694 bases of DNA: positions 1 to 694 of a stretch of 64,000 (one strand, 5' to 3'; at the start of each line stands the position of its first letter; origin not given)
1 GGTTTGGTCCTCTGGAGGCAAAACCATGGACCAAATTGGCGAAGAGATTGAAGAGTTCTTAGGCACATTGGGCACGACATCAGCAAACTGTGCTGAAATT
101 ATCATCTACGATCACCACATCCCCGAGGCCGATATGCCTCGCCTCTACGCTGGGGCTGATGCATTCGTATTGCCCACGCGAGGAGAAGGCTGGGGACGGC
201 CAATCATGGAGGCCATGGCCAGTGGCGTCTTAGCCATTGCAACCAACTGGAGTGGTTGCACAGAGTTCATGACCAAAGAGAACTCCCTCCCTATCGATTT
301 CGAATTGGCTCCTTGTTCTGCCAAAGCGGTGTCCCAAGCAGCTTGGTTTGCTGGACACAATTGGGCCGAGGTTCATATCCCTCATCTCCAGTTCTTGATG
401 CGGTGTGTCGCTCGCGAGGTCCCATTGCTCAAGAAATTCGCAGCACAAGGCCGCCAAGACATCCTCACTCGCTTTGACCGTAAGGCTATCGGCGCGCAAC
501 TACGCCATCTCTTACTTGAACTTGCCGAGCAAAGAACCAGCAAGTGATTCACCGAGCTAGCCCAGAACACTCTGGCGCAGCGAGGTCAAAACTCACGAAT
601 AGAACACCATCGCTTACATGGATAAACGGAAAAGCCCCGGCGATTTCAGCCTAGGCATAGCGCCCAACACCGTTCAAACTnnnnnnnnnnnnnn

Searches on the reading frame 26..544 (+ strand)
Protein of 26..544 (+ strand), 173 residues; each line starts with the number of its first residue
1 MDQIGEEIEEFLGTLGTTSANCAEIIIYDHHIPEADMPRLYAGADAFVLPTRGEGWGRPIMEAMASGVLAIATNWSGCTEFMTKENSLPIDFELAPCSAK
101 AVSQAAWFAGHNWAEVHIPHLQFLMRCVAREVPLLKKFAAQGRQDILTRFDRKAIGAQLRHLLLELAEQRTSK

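Call 18: search_protein_families(library=pfam, proteins=[window:26-544:+], max_evalue=0.0001)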
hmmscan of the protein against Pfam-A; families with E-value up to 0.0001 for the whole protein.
window:26-544:+ (173 aa): 3 families
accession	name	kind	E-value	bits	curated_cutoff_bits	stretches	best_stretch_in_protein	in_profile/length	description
PF13692.12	Glyco_trans_1_4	-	3.4e-12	47.3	27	1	31-86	66-120/142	Glycosyl transferases group 1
PF00534.26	Glycos_transf_1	-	3e-11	43.6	26.4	1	30-85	79-134/172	Glycosyl transferases group 1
PF13524.12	Glyco_trans_1_2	-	1.4e-05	25.5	25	1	28-86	31-93/144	Glycosyl transferase-like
